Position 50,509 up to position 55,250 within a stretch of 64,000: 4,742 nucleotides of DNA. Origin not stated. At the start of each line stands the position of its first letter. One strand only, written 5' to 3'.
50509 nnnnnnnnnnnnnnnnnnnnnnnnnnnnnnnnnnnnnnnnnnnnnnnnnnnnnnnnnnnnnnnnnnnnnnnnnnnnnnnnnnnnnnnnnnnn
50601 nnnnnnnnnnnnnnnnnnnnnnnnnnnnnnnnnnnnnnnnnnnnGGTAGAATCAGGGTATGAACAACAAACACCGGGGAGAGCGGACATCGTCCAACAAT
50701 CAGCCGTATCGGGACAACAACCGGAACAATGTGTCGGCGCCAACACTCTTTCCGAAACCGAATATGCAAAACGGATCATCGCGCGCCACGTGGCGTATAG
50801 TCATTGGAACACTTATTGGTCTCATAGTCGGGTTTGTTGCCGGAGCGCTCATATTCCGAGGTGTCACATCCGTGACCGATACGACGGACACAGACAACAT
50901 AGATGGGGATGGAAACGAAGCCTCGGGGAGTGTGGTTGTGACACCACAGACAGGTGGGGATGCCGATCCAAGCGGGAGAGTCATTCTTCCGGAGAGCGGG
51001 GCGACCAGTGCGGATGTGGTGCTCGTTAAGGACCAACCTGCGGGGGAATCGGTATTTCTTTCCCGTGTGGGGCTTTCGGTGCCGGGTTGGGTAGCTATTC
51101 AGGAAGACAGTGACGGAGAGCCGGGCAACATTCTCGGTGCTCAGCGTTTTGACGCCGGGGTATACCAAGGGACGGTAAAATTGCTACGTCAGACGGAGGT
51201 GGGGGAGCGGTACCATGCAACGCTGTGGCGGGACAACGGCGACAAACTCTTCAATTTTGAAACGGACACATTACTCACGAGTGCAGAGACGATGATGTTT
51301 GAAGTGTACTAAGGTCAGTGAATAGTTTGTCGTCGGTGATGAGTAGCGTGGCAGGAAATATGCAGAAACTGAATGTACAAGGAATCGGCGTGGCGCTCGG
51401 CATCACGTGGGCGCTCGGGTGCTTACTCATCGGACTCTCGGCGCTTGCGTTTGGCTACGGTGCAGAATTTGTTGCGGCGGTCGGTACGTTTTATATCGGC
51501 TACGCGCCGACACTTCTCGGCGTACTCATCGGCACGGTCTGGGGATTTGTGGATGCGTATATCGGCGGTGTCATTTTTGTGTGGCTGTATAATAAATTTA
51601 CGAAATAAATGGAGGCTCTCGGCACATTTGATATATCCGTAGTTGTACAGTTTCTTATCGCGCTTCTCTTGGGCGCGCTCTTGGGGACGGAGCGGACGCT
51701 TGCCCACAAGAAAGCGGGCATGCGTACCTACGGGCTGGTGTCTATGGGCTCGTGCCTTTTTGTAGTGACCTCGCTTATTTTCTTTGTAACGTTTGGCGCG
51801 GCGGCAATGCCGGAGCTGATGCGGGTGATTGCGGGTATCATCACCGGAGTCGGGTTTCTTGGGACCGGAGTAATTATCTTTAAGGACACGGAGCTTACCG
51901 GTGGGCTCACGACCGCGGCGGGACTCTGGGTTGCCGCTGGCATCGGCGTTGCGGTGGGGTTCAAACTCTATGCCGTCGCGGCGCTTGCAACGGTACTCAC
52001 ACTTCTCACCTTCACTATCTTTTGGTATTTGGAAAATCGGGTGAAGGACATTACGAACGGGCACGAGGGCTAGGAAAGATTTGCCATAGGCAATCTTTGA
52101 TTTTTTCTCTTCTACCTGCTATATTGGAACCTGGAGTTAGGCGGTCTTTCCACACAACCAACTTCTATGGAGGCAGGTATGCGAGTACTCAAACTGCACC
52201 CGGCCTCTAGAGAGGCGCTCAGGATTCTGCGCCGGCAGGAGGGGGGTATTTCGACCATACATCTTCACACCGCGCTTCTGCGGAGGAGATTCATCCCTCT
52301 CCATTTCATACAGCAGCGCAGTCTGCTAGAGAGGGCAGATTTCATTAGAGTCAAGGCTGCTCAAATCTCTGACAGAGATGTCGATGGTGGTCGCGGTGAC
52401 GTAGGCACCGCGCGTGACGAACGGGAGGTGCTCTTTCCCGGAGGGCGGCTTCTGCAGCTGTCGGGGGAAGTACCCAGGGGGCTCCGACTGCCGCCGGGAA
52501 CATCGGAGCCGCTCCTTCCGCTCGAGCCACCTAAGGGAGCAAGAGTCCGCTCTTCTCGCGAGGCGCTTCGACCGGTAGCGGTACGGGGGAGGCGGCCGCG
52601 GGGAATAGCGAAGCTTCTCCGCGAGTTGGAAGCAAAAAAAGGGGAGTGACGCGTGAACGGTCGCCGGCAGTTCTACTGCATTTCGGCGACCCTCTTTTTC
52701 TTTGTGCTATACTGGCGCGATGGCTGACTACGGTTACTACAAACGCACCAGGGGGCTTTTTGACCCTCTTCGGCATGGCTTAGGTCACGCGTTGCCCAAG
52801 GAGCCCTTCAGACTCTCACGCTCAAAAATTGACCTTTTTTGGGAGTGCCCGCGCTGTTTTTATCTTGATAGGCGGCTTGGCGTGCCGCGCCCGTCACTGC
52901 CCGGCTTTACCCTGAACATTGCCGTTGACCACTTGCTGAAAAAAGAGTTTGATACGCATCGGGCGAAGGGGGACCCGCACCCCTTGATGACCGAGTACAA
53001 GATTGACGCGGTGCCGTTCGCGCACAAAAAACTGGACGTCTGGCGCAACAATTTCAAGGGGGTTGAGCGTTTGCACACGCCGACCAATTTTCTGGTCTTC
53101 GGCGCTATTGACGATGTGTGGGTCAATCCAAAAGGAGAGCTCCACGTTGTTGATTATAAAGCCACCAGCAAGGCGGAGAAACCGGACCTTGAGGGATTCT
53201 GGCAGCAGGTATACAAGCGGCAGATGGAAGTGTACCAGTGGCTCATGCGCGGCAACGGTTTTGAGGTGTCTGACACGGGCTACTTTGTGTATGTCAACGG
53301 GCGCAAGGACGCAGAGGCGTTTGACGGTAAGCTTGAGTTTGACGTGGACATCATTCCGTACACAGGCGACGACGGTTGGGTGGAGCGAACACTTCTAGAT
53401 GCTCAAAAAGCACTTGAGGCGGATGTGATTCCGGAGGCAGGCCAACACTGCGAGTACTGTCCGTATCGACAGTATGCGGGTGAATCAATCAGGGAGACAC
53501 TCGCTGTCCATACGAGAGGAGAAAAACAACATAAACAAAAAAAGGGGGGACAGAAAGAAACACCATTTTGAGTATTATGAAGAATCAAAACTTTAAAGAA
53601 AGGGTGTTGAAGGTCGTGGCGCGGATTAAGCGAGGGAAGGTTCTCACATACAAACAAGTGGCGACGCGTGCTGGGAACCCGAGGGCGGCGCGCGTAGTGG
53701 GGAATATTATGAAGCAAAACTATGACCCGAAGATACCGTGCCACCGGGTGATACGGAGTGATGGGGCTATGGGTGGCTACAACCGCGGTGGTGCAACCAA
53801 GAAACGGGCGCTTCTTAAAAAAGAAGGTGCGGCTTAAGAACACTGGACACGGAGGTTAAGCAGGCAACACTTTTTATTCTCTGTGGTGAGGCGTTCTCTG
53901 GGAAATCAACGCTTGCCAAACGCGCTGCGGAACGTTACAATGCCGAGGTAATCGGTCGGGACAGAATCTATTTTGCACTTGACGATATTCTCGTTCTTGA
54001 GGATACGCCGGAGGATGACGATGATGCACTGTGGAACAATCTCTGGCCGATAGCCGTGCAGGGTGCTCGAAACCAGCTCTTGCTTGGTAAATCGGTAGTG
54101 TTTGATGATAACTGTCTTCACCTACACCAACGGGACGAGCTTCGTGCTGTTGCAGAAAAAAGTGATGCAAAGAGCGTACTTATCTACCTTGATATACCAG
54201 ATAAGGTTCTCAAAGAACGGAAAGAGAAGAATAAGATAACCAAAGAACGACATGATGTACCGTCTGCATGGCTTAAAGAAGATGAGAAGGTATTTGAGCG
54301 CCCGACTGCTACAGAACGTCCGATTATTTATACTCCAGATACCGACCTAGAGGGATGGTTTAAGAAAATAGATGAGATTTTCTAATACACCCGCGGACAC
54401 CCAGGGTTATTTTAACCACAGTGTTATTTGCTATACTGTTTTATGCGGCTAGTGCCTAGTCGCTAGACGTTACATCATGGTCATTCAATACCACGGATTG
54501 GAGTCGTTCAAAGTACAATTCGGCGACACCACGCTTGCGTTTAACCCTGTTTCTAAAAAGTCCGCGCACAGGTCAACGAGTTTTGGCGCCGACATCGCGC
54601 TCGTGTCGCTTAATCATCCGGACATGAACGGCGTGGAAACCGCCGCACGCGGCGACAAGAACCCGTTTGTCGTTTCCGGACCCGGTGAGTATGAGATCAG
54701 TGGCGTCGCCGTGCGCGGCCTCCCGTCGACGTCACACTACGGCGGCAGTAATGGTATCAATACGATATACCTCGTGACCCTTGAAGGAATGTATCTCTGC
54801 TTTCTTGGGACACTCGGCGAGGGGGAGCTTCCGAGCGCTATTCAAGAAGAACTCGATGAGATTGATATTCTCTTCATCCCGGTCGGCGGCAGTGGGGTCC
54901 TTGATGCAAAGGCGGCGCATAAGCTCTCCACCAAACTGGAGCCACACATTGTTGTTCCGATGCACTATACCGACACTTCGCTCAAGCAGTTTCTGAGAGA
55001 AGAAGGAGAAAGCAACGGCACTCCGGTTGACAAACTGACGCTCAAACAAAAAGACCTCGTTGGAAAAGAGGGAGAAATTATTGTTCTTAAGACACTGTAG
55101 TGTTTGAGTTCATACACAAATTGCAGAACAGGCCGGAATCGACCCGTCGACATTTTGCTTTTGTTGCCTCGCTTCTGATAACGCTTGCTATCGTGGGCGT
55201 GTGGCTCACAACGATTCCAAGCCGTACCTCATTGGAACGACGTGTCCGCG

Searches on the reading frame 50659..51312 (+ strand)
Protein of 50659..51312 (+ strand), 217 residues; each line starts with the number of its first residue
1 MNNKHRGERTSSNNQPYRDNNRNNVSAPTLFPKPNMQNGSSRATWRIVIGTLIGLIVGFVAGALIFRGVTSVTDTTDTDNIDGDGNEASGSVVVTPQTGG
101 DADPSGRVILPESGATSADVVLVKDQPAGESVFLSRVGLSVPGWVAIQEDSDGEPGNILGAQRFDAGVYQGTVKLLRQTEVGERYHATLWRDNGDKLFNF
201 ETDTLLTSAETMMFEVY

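Call 68: search_protein_families(library=pfam, proteins=[window:50659-51312:+], max_evalue=0.1)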
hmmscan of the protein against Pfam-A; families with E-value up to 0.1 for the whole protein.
window:50659-51312:+ (217 aa): 3 families
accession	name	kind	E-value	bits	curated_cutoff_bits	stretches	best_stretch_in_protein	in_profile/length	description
PF23951.1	DUF7282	-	4.1e-09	37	27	1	122-202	4-89/112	Domain of unknown function (DUF7282)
PF23494.1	bPH_10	-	0.073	12.9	27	0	40-75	52-87/151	YqeB-like bacterial PH domain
PF02404.20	SCF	-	0.092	12.6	21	0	41-87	214-259/275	Stem cell factor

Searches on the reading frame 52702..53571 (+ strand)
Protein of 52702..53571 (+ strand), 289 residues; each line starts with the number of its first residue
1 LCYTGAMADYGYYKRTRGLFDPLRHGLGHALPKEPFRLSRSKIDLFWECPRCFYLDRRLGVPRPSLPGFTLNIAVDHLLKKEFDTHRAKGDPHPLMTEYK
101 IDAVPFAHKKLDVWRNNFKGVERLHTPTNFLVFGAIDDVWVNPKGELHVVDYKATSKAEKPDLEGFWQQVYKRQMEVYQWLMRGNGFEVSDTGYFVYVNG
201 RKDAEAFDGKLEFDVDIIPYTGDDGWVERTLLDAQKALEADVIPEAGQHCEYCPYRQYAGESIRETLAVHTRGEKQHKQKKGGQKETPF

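Call 9: search_protein_families(library=pfam, proteins=[window:52702-53571:+], max_evalue=0.001)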
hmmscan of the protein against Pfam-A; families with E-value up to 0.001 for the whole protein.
window:52702-53571:+ (289 aa): 1 family
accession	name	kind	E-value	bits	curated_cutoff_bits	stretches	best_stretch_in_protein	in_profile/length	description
PF12705.13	PDDEXK_1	-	1e-13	52.3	22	1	119-257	120-244/247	PD-(D/E)XK nuclease superfamily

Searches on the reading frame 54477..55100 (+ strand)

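Call 9: search_protein_families(library=pfam, proteins=[window:54477-55100:+], max_evalue=0.001)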
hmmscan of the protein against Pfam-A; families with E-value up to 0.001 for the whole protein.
window:54477-55100:+ (207 aa): 2 families
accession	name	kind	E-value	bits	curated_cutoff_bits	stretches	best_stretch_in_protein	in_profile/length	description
PF13483.12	Lactamase_B_3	-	3e-26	92.8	24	1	3-163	2-160/160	Beta-lactamase superfamily domain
PF12706.13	Lactamase_B_2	-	0.00073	19.6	27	0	61-164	93-200/200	Beta-lactamase superfamily domain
